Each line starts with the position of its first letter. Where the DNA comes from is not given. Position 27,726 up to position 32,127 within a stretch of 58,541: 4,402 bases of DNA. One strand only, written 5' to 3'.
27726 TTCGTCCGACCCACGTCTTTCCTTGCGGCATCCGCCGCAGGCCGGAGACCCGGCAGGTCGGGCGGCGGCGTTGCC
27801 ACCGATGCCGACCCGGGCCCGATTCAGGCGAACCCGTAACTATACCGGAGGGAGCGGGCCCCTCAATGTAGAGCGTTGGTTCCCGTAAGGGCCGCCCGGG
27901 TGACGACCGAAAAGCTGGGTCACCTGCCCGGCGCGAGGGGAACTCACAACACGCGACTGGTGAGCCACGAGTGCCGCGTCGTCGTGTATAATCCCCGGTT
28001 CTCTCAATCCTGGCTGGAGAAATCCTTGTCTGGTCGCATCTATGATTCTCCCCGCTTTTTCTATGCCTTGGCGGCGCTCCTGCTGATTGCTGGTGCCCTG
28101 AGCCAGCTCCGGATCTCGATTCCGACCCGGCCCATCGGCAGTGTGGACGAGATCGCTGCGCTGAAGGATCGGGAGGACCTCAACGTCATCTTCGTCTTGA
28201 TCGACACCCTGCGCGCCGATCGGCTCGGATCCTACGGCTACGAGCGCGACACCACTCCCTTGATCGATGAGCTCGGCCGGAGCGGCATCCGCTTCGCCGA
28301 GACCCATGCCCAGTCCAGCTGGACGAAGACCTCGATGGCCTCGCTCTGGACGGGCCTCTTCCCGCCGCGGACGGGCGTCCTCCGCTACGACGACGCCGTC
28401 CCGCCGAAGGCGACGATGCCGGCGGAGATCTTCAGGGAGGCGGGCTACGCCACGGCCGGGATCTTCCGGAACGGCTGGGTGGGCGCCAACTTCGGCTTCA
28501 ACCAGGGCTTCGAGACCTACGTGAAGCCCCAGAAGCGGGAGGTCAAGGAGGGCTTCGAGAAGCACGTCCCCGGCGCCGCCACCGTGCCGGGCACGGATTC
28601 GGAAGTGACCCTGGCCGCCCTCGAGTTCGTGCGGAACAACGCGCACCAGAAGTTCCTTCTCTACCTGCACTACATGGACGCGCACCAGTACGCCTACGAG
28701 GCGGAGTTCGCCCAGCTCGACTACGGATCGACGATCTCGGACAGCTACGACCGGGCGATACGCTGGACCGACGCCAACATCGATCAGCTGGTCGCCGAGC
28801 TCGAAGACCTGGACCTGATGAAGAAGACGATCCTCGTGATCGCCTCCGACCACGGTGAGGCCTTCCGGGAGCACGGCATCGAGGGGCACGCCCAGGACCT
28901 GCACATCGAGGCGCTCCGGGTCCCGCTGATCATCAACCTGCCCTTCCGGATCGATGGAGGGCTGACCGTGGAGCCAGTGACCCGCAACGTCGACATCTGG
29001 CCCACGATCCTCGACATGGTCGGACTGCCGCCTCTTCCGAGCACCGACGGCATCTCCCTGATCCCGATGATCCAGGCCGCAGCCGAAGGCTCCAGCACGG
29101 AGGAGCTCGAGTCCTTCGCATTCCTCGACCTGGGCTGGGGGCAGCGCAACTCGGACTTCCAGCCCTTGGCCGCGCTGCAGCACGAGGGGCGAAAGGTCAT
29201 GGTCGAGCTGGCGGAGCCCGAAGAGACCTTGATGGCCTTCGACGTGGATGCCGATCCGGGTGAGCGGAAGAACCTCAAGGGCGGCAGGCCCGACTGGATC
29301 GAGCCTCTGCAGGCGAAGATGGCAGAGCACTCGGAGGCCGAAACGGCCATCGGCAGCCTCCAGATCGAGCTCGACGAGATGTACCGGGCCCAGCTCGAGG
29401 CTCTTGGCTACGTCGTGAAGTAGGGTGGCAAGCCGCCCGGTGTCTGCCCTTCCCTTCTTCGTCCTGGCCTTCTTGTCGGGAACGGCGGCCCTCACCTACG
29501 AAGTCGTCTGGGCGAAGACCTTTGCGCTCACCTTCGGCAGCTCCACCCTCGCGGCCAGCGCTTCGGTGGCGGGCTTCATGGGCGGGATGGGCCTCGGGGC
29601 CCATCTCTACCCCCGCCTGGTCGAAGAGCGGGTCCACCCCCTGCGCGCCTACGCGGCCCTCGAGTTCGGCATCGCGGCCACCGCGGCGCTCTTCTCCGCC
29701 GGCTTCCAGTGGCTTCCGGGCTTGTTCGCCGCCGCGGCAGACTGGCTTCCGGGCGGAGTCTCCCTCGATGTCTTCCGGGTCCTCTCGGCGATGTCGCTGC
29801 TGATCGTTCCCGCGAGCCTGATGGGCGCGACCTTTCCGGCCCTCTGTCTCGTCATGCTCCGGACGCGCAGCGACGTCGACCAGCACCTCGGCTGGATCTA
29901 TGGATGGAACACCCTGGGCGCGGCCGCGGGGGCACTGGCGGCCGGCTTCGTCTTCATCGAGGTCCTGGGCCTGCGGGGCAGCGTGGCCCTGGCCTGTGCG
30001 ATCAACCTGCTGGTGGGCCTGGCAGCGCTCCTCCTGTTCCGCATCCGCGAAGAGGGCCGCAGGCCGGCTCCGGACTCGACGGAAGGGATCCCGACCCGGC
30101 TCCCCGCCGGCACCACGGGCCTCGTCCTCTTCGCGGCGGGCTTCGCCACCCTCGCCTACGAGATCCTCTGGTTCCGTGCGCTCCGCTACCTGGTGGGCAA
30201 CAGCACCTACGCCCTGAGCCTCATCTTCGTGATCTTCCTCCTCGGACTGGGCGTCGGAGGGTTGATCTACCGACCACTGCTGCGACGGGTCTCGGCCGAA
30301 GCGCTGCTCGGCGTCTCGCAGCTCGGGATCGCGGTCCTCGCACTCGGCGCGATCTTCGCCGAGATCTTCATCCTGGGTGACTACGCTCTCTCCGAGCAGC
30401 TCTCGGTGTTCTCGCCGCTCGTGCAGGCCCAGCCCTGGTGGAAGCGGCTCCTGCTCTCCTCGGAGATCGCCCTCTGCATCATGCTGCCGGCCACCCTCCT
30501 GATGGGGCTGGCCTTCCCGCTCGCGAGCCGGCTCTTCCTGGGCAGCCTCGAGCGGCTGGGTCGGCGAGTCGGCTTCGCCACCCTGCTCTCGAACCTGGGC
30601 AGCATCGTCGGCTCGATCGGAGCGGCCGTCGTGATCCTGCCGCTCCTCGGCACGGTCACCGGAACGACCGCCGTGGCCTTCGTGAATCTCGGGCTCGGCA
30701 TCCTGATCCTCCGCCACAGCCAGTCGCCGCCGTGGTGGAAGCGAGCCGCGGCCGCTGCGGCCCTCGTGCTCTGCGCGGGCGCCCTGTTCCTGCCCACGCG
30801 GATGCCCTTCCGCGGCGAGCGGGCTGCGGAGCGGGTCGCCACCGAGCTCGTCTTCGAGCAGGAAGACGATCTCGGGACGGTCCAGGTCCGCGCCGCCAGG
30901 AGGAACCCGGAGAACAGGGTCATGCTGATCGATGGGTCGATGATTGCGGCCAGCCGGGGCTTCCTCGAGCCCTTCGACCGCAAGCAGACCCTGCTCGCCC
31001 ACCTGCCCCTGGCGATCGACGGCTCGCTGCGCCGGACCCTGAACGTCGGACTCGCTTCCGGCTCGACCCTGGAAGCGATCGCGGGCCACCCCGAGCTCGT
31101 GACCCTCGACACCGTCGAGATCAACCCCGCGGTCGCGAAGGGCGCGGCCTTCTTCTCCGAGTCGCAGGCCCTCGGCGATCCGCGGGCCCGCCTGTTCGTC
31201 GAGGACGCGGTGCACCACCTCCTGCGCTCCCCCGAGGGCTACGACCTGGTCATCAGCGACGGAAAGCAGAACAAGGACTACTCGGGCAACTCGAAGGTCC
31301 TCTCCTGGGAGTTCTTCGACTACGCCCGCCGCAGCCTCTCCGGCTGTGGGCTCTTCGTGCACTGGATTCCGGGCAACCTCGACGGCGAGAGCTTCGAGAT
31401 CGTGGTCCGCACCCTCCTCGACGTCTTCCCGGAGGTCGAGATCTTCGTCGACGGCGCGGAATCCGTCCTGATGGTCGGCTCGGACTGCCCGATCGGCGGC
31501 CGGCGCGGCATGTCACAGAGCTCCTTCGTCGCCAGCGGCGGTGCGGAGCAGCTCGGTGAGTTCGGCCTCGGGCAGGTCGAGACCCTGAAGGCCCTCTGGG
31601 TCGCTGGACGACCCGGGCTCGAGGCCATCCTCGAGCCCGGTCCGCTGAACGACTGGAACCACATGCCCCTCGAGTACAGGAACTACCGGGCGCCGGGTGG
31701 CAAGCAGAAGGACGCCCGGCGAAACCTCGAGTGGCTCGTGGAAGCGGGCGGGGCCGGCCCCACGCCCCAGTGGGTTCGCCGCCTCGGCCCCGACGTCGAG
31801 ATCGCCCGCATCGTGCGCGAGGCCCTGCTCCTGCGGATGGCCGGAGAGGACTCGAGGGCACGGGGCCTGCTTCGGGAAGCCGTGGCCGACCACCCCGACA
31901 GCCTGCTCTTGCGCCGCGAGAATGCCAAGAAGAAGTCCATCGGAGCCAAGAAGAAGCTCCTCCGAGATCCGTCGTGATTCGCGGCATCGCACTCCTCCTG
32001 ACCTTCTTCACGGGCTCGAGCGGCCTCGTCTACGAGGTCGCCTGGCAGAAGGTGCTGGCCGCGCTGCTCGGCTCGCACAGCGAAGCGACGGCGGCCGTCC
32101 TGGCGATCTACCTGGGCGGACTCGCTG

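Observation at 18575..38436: Two inverted paralogous PEP-CTERM gene units bracket an 18.3-kb envelope-biogenesis cassette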

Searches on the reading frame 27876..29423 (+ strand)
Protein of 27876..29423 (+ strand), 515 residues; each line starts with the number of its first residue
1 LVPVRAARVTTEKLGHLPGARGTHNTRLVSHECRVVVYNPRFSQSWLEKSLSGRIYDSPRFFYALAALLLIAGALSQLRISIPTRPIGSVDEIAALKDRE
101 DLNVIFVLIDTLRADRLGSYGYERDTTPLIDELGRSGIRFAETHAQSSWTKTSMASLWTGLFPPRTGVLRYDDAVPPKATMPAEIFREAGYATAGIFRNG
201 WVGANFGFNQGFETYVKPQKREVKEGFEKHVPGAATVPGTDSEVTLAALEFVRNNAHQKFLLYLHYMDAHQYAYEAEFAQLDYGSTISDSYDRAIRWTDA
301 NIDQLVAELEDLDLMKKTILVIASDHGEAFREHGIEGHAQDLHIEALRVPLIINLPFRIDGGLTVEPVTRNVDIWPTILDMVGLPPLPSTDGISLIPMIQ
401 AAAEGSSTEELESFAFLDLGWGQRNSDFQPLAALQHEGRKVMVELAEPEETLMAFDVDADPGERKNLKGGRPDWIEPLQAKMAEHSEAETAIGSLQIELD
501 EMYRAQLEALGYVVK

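Call 7: search_protein_families(library=pfam, proteins=[window:27876-29423:+], max_evalue=0.01)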
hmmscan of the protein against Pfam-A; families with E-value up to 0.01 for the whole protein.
window:27876-29423:+ (515 aa): 3 families
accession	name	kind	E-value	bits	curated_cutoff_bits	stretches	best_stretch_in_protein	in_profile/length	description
PF00884.28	Sulfatase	-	5e-45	154.5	25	1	103-383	2-300/301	Sulfatase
PF01663.27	Phosphodiest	-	1.6e-10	41.6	23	1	104-327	1-220/342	Type I phosphodiesterase / nucleotide pyrophosphatase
PF16347.10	SGSH_C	-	6.7e-08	33.3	29.3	1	343-470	12-134/154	N-sulphoglucosamine sulphohydrolase, C-terminal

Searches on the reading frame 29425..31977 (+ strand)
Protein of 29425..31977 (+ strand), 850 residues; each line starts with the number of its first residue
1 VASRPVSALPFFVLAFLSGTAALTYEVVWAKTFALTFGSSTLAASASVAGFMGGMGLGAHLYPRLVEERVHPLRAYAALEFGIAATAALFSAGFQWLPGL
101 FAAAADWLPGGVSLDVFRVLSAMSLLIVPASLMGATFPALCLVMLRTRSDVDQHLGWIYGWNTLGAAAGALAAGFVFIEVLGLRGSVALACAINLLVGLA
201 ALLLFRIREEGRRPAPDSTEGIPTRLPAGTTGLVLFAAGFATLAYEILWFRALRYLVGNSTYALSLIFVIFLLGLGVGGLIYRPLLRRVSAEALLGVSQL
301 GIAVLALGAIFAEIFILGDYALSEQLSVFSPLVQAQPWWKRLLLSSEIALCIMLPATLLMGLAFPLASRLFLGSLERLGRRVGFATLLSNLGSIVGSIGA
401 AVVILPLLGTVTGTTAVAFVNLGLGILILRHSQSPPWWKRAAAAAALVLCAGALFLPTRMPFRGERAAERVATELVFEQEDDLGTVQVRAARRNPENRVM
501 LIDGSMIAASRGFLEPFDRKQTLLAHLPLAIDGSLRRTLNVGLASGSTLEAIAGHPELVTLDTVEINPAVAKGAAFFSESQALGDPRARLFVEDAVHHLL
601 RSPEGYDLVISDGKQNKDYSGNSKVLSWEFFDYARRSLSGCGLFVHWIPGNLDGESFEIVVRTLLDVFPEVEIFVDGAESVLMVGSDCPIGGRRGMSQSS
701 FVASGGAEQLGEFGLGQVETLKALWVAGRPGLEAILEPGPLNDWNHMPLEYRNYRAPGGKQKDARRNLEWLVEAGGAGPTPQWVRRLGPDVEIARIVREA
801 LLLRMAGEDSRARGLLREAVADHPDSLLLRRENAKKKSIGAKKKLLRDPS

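Call 7: search_protein_families(library=pfam, proteins=[window:29425-31977:+], max_evalue=0.01)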
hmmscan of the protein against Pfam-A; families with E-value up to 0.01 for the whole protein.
window:29425-31977:+ (850 aa): 3 families
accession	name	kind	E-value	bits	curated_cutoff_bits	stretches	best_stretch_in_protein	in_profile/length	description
PF01564.23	Spermine_synth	-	3.4e-07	30.4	22.9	1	520-645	4-129/186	Spermine/spermidine synthase domain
PF07690.21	MFS_1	-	4e-05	23.2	33.4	1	122-396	87-346/347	Major Facilitator Superfamily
PF13428.12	TPR_14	-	0.0051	17.8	23.5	0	800-832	8-40/44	Tetratricopeptide repeat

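Call 12: search_protein_families(library=ncbifam, proteins=[window:29425-31977:+], max_evalue=0.01)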
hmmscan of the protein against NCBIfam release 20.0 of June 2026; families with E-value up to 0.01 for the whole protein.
window:29425-31977:+ (850 aa): 5 families
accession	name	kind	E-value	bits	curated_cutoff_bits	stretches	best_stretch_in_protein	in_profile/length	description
NF002956.0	PRK03612.1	equivalog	2.9e-36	125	472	2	234-663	25-433/522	polyamine aminopropyltransferase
NF037959.1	MFS_SpdSyn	subfamily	3.8e-24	85.3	40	2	242-679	4-417/480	fused MFS/spermidine synthase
NF002010.0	PRK00811.1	equivalog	1.1e-11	44.5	260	1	521-673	65-219/287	polyamine aminopropyltransferase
TIGR00417.1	speE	equivalog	9.7e-09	34.9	249.55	1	497-673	39-212/271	spermidine synthase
NF003380.0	PRK04457.1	equivalog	0.0035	16.4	304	1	534-646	69-178/265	polyamine aminopropyltransferase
